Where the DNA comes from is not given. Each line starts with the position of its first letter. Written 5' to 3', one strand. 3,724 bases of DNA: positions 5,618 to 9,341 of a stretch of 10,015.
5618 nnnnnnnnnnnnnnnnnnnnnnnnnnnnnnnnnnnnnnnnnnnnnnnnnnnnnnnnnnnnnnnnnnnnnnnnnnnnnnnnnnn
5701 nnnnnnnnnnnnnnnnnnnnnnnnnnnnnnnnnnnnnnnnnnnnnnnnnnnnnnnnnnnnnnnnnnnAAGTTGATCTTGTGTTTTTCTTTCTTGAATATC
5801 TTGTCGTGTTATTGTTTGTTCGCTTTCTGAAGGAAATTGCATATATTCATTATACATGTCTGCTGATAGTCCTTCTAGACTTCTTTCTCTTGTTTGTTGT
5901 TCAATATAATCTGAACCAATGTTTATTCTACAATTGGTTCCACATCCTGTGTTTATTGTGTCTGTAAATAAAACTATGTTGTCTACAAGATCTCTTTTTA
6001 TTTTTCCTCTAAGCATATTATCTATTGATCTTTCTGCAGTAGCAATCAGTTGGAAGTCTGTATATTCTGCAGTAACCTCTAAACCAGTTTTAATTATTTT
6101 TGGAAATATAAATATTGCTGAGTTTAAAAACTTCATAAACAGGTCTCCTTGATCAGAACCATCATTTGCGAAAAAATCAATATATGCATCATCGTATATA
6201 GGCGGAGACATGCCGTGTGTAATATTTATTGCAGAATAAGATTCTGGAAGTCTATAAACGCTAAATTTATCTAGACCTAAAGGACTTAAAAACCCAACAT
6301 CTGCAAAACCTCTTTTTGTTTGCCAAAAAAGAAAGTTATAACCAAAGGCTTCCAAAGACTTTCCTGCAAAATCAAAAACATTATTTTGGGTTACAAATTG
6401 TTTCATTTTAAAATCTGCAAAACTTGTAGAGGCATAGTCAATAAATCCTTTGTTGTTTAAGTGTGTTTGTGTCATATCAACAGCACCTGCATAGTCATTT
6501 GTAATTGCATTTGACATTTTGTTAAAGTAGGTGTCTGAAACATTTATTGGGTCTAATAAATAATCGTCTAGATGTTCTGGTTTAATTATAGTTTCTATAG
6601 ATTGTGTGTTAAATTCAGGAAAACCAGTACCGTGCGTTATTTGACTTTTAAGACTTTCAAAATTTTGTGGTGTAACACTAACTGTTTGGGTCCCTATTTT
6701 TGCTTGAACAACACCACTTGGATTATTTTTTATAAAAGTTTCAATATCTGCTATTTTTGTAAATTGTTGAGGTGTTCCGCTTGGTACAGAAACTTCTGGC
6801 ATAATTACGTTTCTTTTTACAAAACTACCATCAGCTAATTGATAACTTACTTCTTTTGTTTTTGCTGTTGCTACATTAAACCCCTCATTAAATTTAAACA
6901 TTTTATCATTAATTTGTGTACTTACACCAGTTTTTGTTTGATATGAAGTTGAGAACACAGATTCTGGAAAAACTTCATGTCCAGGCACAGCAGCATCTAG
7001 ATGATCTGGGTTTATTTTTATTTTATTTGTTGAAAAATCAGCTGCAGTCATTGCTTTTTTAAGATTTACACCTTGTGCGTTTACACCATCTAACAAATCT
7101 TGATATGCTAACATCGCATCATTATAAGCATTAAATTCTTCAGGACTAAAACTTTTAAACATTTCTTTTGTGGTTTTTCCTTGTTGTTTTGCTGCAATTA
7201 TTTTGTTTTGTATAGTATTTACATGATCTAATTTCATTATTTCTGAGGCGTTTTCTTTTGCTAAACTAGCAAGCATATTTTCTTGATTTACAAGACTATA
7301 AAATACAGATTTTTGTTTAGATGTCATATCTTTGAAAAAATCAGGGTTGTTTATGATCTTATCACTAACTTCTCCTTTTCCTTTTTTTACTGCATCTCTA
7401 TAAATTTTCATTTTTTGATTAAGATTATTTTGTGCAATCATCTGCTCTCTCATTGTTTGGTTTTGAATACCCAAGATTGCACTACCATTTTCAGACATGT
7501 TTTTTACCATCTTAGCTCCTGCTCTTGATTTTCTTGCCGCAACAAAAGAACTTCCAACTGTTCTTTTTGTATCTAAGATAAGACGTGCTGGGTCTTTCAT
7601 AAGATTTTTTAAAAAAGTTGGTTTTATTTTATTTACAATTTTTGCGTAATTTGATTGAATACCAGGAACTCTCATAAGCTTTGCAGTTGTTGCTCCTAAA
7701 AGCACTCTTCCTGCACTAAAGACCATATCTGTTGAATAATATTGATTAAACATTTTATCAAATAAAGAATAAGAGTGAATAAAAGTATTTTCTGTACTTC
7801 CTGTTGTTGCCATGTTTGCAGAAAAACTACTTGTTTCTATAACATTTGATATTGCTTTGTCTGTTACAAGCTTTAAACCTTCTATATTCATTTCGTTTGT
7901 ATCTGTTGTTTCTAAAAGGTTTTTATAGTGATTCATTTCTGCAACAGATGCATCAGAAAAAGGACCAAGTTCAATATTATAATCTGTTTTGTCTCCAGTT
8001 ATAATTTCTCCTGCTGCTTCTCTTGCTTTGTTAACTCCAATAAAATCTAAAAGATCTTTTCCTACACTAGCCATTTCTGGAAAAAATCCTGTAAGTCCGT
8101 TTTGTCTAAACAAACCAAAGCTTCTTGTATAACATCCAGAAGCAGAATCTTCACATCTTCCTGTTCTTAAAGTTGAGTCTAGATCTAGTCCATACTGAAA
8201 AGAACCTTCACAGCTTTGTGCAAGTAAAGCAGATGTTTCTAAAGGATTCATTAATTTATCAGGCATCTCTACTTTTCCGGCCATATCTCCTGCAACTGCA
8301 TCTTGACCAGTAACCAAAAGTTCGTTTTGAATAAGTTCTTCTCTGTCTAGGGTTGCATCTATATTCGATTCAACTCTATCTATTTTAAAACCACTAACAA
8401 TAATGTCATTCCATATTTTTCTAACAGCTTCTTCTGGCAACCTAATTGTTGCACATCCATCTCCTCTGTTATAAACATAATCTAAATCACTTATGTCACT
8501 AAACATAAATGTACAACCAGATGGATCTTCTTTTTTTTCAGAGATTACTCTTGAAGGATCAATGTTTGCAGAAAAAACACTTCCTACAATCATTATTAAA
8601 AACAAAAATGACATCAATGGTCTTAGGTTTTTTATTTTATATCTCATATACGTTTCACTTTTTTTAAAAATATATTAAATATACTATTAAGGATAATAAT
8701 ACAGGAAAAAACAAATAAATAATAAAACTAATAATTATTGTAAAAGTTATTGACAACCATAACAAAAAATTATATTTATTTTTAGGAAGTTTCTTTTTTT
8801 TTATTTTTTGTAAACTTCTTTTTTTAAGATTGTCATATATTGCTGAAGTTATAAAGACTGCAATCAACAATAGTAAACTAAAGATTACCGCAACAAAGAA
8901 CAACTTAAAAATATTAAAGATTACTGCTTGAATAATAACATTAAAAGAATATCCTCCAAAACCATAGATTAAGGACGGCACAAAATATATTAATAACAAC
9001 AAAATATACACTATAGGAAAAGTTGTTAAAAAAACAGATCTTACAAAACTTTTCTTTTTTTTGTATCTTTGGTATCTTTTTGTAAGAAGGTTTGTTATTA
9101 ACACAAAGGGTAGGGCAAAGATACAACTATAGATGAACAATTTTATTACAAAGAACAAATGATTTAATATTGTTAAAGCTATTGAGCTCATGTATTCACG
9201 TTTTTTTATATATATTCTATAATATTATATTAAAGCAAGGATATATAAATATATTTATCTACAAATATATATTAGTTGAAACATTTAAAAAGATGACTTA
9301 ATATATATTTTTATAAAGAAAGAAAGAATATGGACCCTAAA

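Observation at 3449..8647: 1732-aa orphan surface protein with signal peptide and C-terminal anchor fills over half the window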

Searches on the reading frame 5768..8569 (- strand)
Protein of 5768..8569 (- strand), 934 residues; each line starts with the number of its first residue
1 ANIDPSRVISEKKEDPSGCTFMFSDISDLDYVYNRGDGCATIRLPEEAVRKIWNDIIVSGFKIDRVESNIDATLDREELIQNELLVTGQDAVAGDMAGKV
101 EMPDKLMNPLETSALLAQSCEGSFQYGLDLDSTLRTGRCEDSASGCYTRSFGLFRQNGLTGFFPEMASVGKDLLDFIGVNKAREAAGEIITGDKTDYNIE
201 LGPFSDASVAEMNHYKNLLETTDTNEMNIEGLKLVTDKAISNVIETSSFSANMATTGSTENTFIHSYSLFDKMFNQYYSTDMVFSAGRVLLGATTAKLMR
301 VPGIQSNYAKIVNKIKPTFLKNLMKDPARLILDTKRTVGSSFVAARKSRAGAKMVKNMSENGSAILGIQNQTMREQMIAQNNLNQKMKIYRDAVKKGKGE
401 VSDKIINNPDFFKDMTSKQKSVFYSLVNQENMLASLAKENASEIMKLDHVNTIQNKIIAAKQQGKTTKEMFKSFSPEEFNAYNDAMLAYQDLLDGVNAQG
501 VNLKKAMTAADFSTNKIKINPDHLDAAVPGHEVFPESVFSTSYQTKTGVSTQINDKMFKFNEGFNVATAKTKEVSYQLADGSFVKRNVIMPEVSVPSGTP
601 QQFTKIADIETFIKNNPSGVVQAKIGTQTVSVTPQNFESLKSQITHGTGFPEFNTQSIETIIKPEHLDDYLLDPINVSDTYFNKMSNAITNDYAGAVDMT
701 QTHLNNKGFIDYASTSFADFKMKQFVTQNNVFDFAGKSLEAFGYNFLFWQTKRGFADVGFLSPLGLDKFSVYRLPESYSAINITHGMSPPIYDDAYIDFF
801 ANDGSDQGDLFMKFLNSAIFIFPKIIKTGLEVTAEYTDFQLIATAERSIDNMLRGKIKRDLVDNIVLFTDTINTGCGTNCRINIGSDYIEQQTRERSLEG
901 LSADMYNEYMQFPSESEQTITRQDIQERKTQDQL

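Call 52: predict_structure(alignment_id=A3)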
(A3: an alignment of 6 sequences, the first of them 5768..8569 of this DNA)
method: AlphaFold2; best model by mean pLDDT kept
length: 934 residues; sequences in the alignment: 6
mean_pLDDT: 46.9   pTM: 0.38
mean pLDDT of the five models: 46.9, 45.6, 43.7, 42.0, 41.6
residues with pLDDT >= 90: 12; 70-90: 210; 50-70: 107; < 50: 605
segments of 3 or more residues with pLDDT < 50: 1-295, 315-320, 331-347, 364-367, 508-518, 527-568, 711-934
pLDDT, mean of each block of 10 residues (from residue 1): 35 38 38 35 44 38 34 35 33 28 25 24 22 25 27 23 26 29 28 26 29 31 26 22 20 26 29 26 33 48 54 50 55 44 46 74 57 83 91 87 88 80 83 78 69 78 74 78 77 79 54 44 51 36 31 34 41 76 71 62 84 81 68 76 80 65 70 59 75 84 69 37 32 36 40 30 26 26 31 25 30 39 43 39 42 32 24 29 29 34 37 32 35 27
secondary structure, 60 per line:
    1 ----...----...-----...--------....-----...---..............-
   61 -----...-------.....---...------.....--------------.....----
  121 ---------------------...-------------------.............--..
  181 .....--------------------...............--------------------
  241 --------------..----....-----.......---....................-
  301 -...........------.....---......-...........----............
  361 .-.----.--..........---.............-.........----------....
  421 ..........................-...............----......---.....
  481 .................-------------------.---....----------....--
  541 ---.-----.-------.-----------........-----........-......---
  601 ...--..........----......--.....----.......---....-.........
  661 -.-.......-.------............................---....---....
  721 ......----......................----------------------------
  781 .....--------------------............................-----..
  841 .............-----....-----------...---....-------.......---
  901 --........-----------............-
elements in order (helices of 4 or more, strands of 3 or more residues): E12-14 E20-22 E31-34 E40-42 H46-59 E66-68 H76-80 E84-86 H93-97 H112-116 H164-176 H179-185 H206-220 E261-264 H270-276 H280-299 H302-312 H319-323 H327-332 H334-344 H349-361 H371-380 H384-396 H398-406 H417-446 H448-462 H467-472 H476-497 H535-538 E570-577 E583-590 E592-597 E601-603 H606-615 E620-625 E628-632 H637-643 E647-650 E652-657 H664-670 H679-706 H710-713 H717-726 H731-752 E781-785 H806-833 H839-853 H859-862 E880-883 H891-897 H903-910 H922-933

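Call 65: fold_search(model_id=the predicted structure, library=pdb)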
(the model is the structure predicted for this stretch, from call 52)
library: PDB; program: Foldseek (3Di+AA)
matches with E <= 10: 69; with E <= 0.001: 0
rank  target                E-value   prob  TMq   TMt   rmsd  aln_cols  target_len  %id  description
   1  2nrj                  6.2e-02  0.16  0.07  0.16  25.5       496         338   11  Crystal Structure of Hemolysin binding component from Bacillus cereus (released 2006-11-14)
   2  9ygu_A7               1.3e-01  0.09  0.07  0.11  34.6       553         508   10  Flagella filament structure in H. pylori composed of flagellin FlaA (released 2026-02-25)
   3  3e3j_B                2.3e-01  0.08  0.09  0.09  28.8       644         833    9  Crystal Structure of an Intermediate Complex of T7 RNAP and 8nt of RNA (released 2008-11-04)
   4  5e6p_A                3.7e-01  0.04  0.06  0.09  27.4       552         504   10  PlexinB2 cytoplasmic region/PDZ-RhoGEF PDZ domain complex (released 2015-11-18)
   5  6tqz_A                8.3e-01  0.04  0.06  0.12  21.3       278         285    9  Crystal structure of ribonucleotide reductase NrdF L61G variant from Bacillus anthracis aerobically soaked with Fe(II) (released 2020-04-15)
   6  6yvu_A                9.1e-01  0.01  0.05  0.05  78.5       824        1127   10  Condensin complex from S.cerevisiae ATP-free apo non-engaged state (released 2020-07-15)
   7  5zj0                  9.5e-01  0.03  0.06  0.12  22.8       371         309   10  Crystal structure of Xanthomonas campestris FlgL (space group C2) (released 2018-10-17)
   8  7vg4_D                1.1e+00  0.14  0.07  0.24  15.3       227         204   10  10,5-methenyltetrahydrofolate cyclohydrolase from Methylobacterium extorquens AM1 strain (released 2022-07-06)
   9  9cef_A                1.4e+00  0.06  0.08  0.19  33.1       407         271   10  Caulobacter crescentus FljN flagellar filament (symmetrized) (released 2024-08-28)
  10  8cvi_A                1.4e+00  0.03  0.05  0.14  33.0       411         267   10  Cryo-EM structure of the supercoiled EPEC H6 flagellar filament core Curly I waveform (released 2022-09-07)
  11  6qgl_A                1.8e+00  0.06  0.06  0.10  17.4       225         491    9  Crystal structure of VP5 from Haloarchaeal pleomorphic virus 6 (released 2019-02-27)
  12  6tqx_A                1.9e+00  0.02  0.04  0.10  21.7       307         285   10  Crystal structure of apo (metal-free) ribonucleotide reductase NrdF L61G variant from Bacillus anthracis (released 2020-04-15)
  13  2rcc_B                2.1e+00  0.05  0.06  0.16  23.2       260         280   10  Crystal structure of putative class I ribonucleotide reductase (NP_241368.1) from Bacillus halodurans at 1.90 A resolu (released 2007-10-02)
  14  7vg4_A                2.4e+00  0.09  0.07  0.23  16.4       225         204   10  10,5-methenyltetrahydrofolate cyclohydrolase from Methylobacterium extorquens AM1 strain (released 2022-07-06)
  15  7vg4_E                2.4e+00  0.08  0.07  0.25  18.0       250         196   10  10,5-methenyltetrahydrofolate cyclohydrolase from Methylobacterium extorquens AM1 strain (released 2022-07-06)
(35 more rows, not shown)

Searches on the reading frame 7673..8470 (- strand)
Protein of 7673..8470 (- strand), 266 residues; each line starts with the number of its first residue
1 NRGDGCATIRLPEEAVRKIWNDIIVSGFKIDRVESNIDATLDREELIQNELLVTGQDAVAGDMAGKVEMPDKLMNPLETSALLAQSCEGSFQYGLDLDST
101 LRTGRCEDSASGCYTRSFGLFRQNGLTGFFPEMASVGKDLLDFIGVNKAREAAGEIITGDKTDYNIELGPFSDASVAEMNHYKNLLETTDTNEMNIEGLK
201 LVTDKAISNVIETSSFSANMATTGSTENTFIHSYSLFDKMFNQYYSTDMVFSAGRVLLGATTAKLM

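Call 32: find_homologous_proteins(query=A6, max_evalue=1)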
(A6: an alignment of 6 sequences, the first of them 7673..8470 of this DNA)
Query A6 (6 sequences) (266 aa, profile of the alignment): 1 proteins with E <= 1 among 4027 candidates.
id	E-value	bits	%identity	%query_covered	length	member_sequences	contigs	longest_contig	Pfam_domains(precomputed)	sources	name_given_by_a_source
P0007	5.7e-79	283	46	86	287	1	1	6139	-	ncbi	ncbi:MAG: hypothetical protein WCS81_03655, partial [archaeon]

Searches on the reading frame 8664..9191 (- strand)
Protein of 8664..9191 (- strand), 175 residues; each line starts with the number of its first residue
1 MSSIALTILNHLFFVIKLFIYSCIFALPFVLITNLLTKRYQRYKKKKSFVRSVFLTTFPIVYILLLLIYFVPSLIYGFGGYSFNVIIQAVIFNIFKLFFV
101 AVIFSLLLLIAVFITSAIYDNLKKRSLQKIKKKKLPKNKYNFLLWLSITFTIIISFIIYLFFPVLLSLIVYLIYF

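Call 7: search_protein_families(library=pfam, proteins=[window:8664-9191:-], max_evalue=0.1)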
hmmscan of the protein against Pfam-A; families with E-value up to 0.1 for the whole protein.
window:8664-9191:- (175 aa): 2 families
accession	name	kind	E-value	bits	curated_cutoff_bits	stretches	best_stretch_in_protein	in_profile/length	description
PF13687.11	DUF4153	-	0.048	13.3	27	1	12-161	50-192/373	Domain of unknown function (DUF4153)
PF17696.6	ALN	-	0.081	13.5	25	1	131-161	37-67/68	Another-regulin-like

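Call 15: search_protein_families(library=ncbifam, proteins=[window:8664-9191:-], max_evalue=1)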
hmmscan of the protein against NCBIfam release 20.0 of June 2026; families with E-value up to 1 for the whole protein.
window:8664-9191:- (175 aa): 0 families
